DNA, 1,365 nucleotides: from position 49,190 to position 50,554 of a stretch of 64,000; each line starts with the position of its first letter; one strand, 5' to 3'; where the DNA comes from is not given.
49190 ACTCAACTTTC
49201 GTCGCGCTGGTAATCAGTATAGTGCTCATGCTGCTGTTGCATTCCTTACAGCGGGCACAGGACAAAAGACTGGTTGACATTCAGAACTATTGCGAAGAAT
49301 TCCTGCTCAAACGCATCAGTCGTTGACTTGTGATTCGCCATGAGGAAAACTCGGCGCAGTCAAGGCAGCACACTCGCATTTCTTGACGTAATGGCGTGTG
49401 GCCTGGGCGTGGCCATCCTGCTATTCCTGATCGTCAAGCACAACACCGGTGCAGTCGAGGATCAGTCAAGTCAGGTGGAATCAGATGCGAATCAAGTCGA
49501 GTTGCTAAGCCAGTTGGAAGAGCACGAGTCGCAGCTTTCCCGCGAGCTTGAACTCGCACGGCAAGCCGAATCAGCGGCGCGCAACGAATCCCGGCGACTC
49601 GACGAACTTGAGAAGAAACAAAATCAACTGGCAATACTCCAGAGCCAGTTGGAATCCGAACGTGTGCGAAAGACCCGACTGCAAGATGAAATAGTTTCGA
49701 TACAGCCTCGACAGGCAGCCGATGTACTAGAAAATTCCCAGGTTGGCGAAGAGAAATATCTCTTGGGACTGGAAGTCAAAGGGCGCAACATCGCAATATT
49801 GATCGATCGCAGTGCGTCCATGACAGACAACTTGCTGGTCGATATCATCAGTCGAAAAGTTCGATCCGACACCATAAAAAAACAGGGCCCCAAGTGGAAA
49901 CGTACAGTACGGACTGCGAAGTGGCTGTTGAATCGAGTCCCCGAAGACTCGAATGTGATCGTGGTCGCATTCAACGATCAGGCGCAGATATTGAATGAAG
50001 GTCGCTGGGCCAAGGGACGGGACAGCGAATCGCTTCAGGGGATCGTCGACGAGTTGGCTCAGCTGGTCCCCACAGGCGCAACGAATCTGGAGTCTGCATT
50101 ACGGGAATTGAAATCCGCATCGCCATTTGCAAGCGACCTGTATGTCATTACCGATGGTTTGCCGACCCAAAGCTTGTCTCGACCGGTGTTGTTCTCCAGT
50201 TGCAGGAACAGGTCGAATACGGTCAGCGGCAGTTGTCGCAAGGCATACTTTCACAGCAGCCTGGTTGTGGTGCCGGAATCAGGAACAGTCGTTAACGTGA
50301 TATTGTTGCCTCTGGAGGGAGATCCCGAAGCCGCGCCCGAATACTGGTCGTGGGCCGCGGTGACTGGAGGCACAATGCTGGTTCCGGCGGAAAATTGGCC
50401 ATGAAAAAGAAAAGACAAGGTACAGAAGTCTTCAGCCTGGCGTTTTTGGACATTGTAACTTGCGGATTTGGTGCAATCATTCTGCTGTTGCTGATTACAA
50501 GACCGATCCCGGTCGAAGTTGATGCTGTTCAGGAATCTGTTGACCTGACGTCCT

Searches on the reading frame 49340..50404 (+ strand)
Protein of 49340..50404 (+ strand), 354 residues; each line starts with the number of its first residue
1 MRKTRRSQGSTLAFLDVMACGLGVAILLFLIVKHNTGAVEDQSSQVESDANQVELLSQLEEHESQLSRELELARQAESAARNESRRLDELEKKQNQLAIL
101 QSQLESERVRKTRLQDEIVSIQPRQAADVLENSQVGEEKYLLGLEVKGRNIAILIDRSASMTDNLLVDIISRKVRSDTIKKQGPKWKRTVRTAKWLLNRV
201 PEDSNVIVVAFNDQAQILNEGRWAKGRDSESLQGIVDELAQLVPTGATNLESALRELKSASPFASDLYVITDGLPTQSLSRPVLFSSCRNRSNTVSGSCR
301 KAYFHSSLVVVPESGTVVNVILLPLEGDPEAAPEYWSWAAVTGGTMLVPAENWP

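Call 37: search_protein_families(library=pfam, proteins=[window:49340-50404:+], max_evalue=0.01)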
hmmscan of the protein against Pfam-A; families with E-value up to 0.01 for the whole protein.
window:49340-50404:+ (354 aa): 2 families
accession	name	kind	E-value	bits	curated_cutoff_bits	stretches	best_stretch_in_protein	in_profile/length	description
PF13519.12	VWA_2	-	1.8e-07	32.2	27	1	152-273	2-106/107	von Willebrand factor type A domain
PF00092.34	VWA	-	0.0035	18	23.8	0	150-276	1-116/174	von Willebrand factor type A domain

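Call 66: search_protein_families(library=ncbifam, proteins=[window:49340-50404:+], max_evalue=0.00001)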
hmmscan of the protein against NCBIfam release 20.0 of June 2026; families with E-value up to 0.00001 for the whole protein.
window:49340-50404:+ (354 aa): 0 families
